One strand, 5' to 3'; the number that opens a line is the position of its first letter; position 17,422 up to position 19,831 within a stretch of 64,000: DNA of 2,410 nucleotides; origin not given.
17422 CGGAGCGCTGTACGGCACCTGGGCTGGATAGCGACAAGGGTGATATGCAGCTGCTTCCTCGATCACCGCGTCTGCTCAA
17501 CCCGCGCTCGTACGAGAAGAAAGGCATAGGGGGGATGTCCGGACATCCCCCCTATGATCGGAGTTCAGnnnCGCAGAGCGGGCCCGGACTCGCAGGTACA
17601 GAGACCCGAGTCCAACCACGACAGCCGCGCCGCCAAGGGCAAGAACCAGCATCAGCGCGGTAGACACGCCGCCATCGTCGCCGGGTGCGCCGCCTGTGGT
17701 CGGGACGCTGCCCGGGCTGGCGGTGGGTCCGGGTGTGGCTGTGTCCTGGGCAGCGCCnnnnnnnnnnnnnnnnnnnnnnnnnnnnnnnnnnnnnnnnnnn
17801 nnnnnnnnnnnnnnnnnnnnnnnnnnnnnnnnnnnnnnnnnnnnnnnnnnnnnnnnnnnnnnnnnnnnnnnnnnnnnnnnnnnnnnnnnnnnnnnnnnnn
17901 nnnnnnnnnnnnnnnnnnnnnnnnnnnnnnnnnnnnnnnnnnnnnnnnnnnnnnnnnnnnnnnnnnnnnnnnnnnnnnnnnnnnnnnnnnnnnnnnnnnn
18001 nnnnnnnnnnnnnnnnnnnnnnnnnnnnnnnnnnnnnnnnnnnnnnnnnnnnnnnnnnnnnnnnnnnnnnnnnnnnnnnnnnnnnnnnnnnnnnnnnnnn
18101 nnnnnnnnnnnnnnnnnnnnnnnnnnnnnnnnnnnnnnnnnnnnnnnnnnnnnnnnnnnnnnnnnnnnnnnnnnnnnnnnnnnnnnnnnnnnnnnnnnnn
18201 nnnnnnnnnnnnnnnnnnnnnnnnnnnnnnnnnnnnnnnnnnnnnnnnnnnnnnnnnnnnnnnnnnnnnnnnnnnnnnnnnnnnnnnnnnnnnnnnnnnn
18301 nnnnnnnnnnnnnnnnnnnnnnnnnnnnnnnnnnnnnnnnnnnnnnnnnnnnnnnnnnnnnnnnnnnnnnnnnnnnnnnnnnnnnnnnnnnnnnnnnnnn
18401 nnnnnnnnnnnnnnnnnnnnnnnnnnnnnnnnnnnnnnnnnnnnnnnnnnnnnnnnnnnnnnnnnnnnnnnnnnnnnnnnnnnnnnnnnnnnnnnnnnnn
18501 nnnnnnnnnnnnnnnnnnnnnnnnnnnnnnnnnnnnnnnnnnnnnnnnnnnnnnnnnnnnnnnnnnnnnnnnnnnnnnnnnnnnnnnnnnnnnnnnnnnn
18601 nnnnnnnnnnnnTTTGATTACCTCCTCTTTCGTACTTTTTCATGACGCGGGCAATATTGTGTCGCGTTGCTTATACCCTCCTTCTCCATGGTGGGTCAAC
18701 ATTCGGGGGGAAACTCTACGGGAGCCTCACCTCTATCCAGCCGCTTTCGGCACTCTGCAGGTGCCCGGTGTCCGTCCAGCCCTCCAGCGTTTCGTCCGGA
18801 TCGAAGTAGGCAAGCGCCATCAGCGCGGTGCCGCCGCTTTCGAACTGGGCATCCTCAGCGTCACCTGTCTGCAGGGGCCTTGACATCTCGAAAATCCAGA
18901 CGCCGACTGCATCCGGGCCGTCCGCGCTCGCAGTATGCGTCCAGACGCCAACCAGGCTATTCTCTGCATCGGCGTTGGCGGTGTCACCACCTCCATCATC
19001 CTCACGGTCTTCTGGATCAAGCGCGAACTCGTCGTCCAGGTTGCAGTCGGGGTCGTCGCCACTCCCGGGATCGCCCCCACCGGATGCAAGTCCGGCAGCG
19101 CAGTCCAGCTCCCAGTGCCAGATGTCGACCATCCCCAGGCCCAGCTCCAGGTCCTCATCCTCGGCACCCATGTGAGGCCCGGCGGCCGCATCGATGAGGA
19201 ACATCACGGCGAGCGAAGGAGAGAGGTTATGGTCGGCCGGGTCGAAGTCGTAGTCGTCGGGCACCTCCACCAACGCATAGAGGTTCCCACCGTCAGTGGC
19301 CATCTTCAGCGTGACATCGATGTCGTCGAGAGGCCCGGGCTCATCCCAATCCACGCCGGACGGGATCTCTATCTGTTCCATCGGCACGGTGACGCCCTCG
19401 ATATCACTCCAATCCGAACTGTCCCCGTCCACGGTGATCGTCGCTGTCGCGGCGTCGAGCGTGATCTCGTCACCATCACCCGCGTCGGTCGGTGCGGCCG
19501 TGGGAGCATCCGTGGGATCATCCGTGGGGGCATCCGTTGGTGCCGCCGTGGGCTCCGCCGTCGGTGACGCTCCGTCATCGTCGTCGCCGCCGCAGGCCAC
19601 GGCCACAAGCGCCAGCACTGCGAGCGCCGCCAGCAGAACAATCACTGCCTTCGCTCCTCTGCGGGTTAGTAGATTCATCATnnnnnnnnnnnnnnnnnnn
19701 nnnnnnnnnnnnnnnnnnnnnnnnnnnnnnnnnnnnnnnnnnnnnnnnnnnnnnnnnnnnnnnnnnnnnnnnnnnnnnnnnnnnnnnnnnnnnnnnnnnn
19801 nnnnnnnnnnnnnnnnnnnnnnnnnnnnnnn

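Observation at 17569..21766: The three DOMON-like paralogs have different anchoring topologies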

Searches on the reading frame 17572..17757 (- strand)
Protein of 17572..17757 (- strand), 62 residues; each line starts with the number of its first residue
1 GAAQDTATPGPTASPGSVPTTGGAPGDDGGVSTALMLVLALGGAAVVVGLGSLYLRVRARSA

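Call 33: search_protein_families(library=ncbifam, proteins=[window:17572-17757:-], max_evalue=10)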
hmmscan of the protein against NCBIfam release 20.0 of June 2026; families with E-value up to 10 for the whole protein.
seq(62 aa): 0 families

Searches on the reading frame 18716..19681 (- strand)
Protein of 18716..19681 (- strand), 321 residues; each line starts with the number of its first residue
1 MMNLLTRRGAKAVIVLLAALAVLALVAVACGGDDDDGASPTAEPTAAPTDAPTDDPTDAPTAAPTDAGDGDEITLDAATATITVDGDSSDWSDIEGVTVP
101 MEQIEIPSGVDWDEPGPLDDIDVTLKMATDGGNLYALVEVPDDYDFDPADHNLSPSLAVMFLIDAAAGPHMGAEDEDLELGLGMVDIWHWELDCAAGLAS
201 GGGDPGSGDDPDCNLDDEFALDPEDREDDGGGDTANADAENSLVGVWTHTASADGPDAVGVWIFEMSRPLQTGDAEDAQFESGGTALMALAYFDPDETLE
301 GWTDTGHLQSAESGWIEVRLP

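Call 3: search_protein_families(library=pfam, proteins=[window:18716-19681:-], max_evalue=0.1)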
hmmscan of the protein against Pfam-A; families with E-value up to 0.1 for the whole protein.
window:18716-19681:- (321 aa): 2 families
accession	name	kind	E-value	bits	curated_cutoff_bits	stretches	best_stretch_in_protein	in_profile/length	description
PF09459.16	EB_dh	-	3.2e-15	57.3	33.3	1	89-298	2-229/236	Ethylbenzene dehydrogenase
PF04886.17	PT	-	6.6e-07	29.2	26.2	1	38-67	4-33/36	PT disordered repeat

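Call 4: search_protein_families(library=ncbifam, proteins=[window:18716-19681:-], max_evalue=0.1)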
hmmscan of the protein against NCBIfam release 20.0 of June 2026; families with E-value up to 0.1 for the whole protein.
window:18716-19681:- (321 aa): 5 families
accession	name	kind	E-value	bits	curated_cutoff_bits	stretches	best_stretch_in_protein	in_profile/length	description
NF058595.1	invert_tail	domain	0.00046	20.5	37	1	6-47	48-88/113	lipo-invert putative C-terminal anchoring domain-containing protein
NF053527.1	lipo_Cory_WKLS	subfamily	0.0037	17.2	105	1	17-63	3-51/166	WKL family lipoprotein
NF010364.0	PRK13792.1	equivalog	0.0063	16.5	261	1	11-54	3-43/127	lysozyme inhibitor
NF053532.1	lipo_SCO4651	subfamily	0.014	15.1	65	1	16-66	5-51/277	SCO4651 family lipoprotein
NF049864.1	lipo_LppU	equivalog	0.029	14.3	135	1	11-78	6-70/199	LppU family putative lipoprotein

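Call 14: find_related_loci(query=A2, collection=genome_contigs, flank=10000)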
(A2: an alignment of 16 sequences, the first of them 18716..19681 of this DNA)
Query A2 (321 aa) in genome_contigs; peptide patterns used: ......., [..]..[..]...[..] (x = any residue, [..] = any of these).
71 stretches matched a pattern; 45 encode a relative of the query (tblastn E <= 1e-3); 45 distinct loci.
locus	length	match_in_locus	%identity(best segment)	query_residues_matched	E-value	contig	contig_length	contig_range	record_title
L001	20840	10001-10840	73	44-321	3e-114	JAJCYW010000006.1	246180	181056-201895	MAG: Chloroflexota bacterium isolate OFTM331 OFTM331_5, whole genome shotgun sequence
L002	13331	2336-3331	68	2-321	4e-113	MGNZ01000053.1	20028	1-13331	MAG: Chloroflexi bacterium RBG_16_64_32 RBG_16_scaffold_23484, whole genome shotgun sequence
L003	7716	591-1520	56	2-320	1e-100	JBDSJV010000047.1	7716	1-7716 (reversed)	MAG: Candidatus Limnocylindrales bacterium isolate cluster1_bin.330 k127_5183142, whole genome shotgun sequence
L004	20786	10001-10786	61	63-320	5e-100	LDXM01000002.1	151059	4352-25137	MAG: Chloroflexi bacterium CSP1-4 XU10_C0002, whole genome shotgun sequence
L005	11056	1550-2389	58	39-321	1e-96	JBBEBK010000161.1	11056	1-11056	MAG: Chloroflexota bacterium isolate LejiaF_70_16 Lejia_F_8209_length_11056_cov_9, whole genome shotgun sequence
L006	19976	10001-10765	63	70-320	4e-96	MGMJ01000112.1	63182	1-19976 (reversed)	MAG: Chloroflexi bacterium GWC2_73_18 gwc2_scaffold_630, whole genome shotgun sequence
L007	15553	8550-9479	57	14-320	2e-95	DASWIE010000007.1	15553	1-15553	MAG TPA_asm: Candidatus Limnocylindria bacterium isolate SMAG_U2860 k141_1865030, whole genome shotgun sequence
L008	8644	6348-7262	56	30-321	2e-94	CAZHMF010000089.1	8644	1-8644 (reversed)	MAG TPA_asm: uncultured Anaerolineaceae bacterium isolate binchicken_co275_200 genome assembly, contig: NODE_13559_lengt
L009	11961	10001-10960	56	7-321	1e-93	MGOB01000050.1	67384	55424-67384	MAG: Chloroflexi bacterium RBG_16_68_14 RBG_16_scaffold_3044, whole genome shotgun sequence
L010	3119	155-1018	58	41-321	3e-94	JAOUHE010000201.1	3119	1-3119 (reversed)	MAG: Chloroflexota bacterium isolate 4_1_May_SF_Bin54 4_1_May_SF_Bin54_scaffold_24143_c1, whole genome shotgun sequence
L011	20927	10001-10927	56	21-321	2e-92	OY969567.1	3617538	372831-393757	MAG: uncultured Chloroflexia bacterium isolate MFD01561.bin.c.1 genome assembly, chromosome: 1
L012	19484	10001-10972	53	7-321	7e-89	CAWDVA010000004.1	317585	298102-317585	MAG: uncultured Chloroflexia bacterium isolate MFD05684.bin.1.348 genome assembly, contig: contig_16951, whole genome sh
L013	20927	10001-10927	55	21-321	1e-87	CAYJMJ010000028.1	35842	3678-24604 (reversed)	MAG TPA_asm: uncultured Dehalococcoidia bacterium isolate ERP124720_co1_29 genome assembly, contig: NODE_1630_length_358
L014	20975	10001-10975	61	2-321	6e-104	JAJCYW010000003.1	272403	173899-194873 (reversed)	MAG: Chloroflexota bacterium isolate OFTM331 OFTM331_2, whole genome shotgun sequence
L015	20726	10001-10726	60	77-321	2e-87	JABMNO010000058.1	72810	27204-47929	MAG: Chloroflexota bacterium isolate bin.490 k141_4461878, whole genome shotgun sequence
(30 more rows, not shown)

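Call 28: search_solved_structures(query=A2, max_evalue=10, show_alignments=3)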
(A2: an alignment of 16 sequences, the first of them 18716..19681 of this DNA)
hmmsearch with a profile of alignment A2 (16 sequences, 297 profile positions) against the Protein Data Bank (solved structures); distinct sequences matched with E-value up to 10: 2.
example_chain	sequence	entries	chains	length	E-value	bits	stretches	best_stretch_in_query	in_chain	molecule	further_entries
7b04_C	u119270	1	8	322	5.3e-11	45.4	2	31-202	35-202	Nitrite oxidoreductase subunit C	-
5cwq_A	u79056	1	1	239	4.3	9.6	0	11-43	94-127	Designed helical repeat protein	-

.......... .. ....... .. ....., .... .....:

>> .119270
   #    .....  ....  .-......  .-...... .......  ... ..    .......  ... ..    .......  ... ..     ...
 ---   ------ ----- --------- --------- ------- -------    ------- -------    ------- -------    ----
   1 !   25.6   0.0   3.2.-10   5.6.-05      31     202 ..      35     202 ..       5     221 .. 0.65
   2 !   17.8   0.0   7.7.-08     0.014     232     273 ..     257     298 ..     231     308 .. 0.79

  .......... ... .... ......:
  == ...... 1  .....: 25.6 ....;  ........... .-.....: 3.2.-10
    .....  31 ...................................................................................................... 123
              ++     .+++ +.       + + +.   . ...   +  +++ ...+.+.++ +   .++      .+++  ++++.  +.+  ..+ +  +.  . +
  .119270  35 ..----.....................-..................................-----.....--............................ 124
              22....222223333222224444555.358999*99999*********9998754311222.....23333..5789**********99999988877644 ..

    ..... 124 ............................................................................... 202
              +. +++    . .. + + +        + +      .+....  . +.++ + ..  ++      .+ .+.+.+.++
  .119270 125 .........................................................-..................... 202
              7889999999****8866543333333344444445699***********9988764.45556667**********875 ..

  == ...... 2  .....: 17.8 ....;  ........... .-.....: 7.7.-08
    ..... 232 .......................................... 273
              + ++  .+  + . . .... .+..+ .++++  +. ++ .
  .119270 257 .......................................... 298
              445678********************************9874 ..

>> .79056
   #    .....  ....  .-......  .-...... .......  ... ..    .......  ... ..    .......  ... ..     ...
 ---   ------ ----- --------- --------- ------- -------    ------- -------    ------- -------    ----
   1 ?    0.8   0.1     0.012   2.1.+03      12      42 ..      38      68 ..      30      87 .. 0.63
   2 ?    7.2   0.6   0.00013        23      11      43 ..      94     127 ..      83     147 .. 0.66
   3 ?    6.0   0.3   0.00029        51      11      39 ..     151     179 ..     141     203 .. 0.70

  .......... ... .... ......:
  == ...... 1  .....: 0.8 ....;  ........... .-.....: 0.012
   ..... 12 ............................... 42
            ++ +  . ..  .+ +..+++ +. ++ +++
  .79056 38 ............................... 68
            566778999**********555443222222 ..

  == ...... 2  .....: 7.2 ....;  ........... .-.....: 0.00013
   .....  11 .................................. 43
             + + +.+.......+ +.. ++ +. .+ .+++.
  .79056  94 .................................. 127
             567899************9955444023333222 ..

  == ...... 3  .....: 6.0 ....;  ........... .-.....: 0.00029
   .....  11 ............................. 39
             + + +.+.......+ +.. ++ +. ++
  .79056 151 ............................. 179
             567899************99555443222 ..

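Call 78: search_protein_representatives(protein=window:18716-19681:-)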
Query: 321 residues. Proteins with E-value up to 0.001 (for the whole library): 313; up to 1e-10: 110; up to 1e-30: 44. The best 150 are listed.
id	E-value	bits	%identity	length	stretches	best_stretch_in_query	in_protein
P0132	2.1e-136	471.3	55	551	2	15-318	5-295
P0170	1.4e-127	442.3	53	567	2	10-321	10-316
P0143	7.2e-125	433.4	56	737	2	40-321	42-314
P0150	1.0e-123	429.6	51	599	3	64-312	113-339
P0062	1.3e-115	403.0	63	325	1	3-321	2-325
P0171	8.1e-112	390.5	82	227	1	2-233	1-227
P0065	7.4e-103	361.0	70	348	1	72-321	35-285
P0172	1.0e-99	350.7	47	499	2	78-318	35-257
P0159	1.2e-94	334.0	61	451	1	38-321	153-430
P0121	5.8e-89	315.3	60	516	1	72-321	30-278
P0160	4.5e-86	305.8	57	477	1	39-321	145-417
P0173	2.3e-85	303.5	49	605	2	79-311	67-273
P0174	8.1e-76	272.1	55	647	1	44-321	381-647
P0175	6.9e-69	249.3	52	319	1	16-319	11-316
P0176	7.2e-69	249.3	55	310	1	19-319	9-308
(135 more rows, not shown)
